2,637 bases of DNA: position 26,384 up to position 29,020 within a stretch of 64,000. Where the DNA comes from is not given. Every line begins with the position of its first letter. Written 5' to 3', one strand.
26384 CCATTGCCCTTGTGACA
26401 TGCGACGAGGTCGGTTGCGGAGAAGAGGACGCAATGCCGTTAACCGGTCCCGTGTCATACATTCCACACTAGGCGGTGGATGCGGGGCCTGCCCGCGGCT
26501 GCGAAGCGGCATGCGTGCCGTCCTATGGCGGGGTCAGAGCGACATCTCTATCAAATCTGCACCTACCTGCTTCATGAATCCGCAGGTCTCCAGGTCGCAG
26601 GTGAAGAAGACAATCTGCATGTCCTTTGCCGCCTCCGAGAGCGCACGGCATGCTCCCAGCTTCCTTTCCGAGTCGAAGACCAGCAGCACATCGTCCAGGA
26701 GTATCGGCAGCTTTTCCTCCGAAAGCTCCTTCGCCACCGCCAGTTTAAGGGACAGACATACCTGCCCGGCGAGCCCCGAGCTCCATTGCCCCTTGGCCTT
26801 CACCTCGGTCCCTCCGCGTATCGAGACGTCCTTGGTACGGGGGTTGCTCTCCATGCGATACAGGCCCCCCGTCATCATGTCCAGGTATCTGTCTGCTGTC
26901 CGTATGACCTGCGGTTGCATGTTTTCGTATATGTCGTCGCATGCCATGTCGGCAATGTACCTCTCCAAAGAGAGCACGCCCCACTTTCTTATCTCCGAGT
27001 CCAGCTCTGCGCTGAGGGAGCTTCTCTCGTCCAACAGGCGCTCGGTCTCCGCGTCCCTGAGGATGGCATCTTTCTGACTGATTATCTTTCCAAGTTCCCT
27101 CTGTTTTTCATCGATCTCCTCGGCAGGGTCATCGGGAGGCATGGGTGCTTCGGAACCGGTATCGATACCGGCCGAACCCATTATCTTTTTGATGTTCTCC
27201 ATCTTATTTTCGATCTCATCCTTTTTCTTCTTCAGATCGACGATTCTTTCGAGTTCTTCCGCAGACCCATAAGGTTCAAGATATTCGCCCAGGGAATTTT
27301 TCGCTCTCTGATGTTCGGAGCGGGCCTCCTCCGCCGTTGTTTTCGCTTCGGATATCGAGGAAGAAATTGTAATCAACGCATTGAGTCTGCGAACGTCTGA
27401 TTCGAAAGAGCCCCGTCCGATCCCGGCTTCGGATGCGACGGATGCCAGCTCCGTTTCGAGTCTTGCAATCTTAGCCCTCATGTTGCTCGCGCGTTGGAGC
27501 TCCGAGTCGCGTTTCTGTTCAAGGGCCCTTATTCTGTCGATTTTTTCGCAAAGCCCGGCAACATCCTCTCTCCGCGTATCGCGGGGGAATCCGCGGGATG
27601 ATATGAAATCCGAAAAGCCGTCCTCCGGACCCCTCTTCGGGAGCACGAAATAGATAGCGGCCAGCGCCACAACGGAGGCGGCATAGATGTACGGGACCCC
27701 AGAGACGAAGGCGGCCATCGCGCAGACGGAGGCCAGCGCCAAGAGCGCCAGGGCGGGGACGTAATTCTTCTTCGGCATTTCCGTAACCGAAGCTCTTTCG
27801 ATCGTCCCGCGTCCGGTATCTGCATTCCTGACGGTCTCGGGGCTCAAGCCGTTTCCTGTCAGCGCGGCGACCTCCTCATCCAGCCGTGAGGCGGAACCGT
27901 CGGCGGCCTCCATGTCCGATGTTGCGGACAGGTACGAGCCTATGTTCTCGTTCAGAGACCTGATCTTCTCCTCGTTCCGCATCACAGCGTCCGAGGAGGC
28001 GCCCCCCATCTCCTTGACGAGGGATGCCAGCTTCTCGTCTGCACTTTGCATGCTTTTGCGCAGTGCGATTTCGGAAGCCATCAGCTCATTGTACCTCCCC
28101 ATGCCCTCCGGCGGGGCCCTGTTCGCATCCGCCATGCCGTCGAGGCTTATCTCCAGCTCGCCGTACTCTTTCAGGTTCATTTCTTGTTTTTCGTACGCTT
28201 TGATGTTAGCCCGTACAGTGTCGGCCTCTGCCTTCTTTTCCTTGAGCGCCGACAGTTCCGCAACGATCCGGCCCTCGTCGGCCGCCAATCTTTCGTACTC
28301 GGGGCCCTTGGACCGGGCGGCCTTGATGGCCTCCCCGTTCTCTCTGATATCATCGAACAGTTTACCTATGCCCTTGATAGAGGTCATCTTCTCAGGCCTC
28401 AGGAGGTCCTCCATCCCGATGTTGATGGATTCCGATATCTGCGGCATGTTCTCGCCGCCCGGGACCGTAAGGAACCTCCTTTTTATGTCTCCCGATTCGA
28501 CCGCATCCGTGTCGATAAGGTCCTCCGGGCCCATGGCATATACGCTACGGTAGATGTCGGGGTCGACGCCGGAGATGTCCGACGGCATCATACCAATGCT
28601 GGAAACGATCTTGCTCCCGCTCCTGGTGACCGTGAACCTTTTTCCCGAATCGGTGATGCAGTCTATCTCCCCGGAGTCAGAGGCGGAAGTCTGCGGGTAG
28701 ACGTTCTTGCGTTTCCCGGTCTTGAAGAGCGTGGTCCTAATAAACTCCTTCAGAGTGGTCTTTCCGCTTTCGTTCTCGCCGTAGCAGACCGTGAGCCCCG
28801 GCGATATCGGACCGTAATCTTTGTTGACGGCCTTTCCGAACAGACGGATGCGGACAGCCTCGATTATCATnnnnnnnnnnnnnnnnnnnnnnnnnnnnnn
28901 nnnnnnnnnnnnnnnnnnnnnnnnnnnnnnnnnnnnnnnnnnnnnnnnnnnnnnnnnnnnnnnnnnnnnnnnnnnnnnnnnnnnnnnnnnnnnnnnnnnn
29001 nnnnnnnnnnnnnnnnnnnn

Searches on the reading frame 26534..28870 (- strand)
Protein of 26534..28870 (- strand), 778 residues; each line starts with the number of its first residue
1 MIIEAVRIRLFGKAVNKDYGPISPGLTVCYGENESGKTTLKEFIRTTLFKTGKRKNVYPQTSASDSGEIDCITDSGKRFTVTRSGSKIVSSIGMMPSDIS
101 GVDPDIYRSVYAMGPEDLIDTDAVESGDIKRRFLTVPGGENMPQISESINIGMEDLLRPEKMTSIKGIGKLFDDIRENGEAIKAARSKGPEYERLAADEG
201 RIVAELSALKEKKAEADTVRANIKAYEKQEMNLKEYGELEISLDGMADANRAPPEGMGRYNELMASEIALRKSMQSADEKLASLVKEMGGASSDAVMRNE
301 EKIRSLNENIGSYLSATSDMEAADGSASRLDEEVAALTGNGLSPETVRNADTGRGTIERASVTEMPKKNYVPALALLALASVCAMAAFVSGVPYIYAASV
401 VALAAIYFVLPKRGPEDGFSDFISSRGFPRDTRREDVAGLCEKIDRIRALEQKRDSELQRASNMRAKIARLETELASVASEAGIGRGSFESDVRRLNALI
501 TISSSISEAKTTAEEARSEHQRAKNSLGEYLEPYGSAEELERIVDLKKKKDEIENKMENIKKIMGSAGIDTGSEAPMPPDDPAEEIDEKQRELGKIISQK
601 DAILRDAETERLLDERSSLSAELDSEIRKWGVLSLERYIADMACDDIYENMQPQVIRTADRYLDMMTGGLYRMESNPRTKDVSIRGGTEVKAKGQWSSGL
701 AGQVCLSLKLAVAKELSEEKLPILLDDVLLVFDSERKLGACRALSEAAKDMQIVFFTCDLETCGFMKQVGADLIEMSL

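Call 40: search_protein_families(library=pfam, proteins=[window:26534-28870:-], max_evalue=0.001)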
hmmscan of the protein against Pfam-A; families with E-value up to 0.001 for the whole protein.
window:26534-28870:- (778 aa): 1 family
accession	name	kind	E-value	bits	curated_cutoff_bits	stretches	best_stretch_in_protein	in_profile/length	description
PF13476.12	AAA_23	-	0.00034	21.7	27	1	23-228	18-198/201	AAA domain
